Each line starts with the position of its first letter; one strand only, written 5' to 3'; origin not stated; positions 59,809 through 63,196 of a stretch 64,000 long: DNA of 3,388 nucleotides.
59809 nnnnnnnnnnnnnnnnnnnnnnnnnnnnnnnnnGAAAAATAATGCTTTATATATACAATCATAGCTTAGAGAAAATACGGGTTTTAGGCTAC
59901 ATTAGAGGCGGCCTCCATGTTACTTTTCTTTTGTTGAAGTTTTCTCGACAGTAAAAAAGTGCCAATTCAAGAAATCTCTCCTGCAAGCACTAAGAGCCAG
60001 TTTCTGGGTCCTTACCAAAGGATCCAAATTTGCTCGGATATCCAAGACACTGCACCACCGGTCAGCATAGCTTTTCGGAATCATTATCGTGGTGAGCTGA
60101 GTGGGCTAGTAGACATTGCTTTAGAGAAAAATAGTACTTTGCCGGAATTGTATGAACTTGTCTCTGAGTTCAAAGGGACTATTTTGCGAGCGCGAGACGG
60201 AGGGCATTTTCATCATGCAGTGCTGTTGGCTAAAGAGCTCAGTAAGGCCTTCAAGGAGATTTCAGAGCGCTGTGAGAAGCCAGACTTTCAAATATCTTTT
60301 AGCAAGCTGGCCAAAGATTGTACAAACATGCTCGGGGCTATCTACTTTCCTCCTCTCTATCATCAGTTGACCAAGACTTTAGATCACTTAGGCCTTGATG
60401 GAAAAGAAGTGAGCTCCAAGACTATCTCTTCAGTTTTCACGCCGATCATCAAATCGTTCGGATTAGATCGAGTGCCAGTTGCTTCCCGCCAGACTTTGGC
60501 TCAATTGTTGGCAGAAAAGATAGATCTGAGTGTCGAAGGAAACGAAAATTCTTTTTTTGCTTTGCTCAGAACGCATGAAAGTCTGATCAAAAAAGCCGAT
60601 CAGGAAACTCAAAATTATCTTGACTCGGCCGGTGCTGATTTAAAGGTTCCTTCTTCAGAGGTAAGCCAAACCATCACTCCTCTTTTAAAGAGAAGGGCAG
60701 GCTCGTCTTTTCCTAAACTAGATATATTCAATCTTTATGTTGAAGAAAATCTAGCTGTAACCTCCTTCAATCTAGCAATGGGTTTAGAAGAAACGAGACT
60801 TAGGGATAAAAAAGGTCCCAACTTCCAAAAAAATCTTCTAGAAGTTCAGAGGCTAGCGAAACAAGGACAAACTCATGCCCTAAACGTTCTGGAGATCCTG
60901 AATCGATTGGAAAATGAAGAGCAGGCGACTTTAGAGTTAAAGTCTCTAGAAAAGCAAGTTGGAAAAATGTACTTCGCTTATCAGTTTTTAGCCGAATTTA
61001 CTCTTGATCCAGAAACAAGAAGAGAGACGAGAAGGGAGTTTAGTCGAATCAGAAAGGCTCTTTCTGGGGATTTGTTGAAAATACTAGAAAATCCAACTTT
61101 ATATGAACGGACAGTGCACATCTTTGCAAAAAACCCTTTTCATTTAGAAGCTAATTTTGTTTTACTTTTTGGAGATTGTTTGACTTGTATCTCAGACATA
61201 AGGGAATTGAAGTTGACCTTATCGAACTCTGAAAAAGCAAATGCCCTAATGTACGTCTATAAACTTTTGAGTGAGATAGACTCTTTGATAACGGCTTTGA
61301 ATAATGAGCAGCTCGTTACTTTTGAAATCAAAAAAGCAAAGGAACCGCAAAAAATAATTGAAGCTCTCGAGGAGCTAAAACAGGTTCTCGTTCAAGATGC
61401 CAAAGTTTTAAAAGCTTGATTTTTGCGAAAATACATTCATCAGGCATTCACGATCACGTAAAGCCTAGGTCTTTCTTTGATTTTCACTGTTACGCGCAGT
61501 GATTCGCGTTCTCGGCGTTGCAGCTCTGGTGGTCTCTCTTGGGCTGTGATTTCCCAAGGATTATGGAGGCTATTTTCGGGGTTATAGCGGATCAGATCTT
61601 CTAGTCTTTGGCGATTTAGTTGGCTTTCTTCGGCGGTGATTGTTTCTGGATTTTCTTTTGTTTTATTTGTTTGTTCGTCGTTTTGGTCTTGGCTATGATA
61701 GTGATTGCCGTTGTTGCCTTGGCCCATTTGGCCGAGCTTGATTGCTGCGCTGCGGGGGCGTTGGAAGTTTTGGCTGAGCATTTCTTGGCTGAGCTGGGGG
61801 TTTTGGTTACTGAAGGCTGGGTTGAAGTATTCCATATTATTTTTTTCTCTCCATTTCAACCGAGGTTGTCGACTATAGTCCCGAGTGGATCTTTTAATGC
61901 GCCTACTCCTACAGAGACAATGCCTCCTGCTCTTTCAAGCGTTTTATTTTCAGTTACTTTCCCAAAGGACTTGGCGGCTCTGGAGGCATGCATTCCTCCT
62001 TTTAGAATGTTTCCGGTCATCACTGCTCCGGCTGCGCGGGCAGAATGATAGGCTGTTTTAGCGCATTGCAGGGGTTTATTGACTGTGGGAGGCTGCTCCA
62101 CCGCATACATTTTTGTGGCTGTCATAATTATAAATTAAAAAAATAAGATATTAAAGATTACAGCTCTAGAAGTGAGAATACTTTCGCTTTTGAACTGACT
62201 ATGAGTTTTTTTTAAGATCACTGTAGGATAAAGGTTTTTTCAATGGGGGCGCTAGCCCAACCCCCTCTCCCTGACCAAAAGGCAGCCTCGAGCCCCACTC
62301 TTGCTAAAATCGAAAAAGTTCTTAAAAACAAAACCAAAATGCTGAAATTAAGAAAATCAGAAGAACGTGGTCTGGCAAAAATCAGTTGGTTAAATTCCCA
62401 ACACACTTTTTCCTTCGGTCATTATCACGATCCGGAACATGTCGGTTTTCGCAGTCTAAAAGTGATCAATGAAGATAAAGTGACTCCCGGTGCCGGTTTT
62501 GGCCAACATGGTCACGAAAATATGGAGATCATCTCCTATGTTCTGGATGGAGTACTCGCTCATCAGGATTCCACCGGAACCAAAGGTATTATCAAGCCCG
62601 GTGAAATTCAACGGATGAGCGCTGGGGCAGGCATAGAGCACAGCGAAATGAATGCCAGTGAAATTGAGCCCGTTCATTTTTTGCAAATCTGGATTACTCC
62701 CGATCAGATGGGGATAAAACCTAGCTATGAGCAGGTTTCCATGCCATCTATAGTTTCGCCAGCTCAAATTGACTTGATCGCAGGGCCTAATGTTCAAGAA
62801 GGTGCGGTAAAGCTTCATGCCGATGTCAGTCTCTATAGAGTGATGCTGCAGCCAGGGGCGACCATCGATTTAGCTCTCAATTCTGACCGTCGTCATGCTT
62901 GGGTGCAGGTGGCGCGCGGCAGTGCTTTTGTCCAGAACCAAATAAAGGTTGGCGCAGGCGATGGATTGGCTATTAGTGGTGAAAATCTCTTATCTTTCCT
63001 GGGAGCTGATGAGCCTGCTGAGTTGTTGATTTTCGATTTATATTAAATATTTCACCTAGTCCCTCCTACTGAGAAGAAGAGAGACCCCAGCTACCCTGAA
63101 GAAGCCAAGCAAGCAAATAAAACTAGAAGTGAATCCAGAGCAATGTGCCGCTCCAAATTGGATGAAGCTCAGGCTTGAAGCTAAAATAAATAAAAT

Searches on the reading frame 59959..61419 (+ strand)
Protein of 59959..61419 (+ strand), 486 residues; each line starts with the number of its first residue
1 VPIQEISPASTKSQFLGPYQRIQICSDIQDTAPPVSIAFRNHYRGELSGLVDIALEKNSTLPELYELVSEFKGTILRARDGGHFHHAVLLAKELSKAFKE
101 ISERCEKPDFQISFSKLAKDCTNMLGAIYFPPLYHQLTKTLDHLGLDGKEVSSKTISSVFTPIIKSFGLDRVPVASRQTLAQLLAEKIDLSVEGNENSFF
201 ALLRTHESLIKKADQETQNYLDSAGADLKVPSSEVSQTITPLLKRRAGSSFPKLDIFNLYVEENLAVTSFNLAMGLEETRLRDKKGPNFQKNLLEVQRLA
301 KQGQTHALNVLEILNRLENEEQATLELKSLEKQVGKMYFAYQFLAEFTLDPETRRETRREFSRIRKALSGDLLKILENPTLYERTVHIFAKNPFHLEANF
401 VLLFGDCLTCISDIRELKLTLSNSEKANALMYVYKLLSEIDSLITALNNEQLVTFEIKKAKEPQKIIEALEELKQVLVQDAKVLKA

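Call 9: search_protein_families(library=pfam, max_evalue=0.01, proteins=[window:59959-61419:+])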
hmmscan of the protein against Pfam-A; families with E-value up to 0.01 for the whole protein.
window:59959-61419:+ (486 aa): 0 families

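Call 12: find_homologous_proteins(query=window:59959-61419:+)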
Query window:59959-61419:+ (486 aa): 1 proteins with E <= 0.001 among 8000 candidates.
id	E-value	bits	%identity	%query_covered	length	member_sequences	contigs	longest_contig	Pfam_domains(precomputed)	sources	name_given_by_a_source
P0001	0.0e+0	1056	100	100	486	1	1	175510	-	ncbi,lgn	-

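Call 13: find_encoding_contigs(protein=P0001, flank=10000, max_places=6)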
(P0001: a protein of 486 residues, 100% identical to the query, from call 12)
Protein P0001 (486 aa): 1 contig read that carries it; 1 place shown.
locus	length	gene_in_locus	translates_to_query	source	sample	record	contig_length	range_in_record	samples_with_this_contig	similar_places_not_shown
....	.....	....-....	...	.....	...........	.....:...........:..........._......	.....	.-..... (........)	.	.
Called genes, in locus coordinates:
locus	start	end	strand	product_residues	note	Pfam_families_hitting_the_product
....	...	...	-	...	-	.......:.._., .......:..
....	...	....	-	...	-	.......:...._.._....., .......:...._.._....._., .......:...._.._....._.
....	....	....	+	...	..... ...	-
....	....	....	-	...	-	-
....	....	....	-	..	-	-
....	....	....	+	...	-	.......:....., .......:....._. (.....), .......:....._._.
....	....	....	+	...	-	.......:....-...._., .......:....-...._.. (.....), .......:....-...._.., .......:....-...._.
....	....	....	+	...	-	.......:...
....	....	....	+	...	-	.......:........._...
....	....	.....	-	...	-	-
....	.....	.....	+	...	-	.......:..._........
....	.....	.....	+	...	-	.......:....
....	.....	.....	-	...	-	-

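Call 35: search_protein_families(library=pfam, max_evalue=0.1, proteins=[window:59959-61419:+])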
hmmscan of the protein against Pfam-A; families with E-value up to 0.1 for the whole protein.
window:59959-61419:+ (486 aa): 0 families

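Call 51: search_protein_families(library=ncbifam, max_evalue=0.01, proteins=[window:59959-61419:+])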
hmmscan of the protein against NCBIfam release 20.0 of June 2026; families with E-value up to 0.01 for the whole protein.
window:59959-61419:+ (486 aa): 0 families

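Call 63: predict_structure(protein=window:59959-61419:+)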
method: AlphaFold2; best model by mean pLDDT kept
length: 486 residues; sequences in the alignment: 1
mean_pLDDT: 48.6   pTM: 0.27
mean pLDDT of the five models: 48.6, 43.9, 41.8, 39.3, 37.3
residues with pLDDT >= 90: 0; 70-90: 22; 50-70: 212; < 50: 252
segments of 3 or more residues with pLDDT < 50: 1-48, 78-85, 131-133, 163-178, 195-199, 201-265, 326-328, 333-349, 356-358, 363-420, 451-462
pLDDT, mean of each block of 10 residues (from residue 1): 28 25 24 28 45 53 55 55 51 65 63 61 55 52 59 56 48 44 54 48 42 35 29 32 31 40 48 62 68 75 66 62 52 45 40 49 46 43 40 33 36 40 55 61 64 35 56 66 65
secondary structure, 60 per line:
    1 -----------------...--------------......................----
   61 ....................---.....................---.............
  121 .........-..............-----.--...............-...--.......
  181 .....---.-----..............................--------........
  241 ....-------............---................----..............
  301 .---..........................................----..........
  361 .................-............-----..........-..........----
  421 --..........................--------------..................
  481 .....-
elements in order: H35-56 H61-80 H84-104 H108-129 H131-144 H153-167 H174-185 H195-224 H233-244 H252-263 H267-282 H287-301 H305-346 H351-377 H379-390 H396-405 H407-416 H423-448 H463-485

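Call 71: search_protein_families(library=phrogs, max_evalue=0.01, proteins=[window:59959-61419:+])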
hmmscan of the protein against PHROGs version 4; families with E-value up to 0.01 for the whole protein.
window:59959-61419:+ (486 aa): 0 families

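Call 72: search_solved_structures(query=window:59959-61419:+, max_evalue=1)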
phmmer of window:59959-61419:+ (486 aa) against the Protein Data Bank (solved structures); distinct sequences matched with E-value up to 1: 2.
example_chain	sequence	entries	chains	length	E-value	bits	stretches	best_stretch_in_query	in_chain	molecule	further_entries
5odc_C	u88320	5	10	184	0.084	15.1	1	395-460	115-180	Heterodisulfide reductase, subunit C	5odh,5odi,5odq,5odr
6me2_A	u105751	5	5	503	0.96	11.6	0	60-125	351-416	chimera protein of Melatonin receptor type 1A and GlgA glycogen synthase | Fusion protein of Melatonin receptor type 1A and GlgA glycogen synthase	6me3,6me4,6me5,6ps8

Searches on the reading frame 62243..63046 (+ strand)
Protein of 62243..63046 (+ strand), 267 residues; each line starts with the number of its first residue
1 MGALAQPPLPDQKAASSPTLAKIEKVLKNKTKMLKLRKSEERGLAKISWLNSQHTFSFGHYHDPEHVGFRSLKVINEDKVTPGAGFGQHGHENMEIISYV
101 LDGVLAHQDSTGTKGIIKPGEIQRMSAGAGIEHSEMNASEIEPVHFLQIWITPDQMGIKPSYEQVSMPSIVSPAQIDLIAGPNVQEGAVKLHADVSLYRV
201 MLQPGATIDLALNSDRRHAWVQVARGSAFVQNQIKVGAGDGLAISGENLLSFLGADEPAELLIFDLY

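Call 11: search_protein_families(library=pfam, max_evalue=0.01, proteins=[window:62243-63046:+])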
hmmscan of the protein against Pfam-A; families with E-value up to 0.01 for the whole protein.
window:62243-63046:+ (267 aa): 3 families
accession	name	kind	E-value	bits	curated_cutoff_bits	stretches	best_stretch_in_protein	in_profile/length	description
PF02678.22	Pirin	-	4.5e-33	113.9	26.1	1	42-151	6-108/108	Pirin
PF17954.7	Pirin_C_2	-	8.1e-19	68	22.9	1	178-266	1-86/86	Quercetinase C-terminal cupin domain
PF07883.17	Cupin_2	-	6e-06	26.3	27.2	1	80-149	5-69/70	Cupin domain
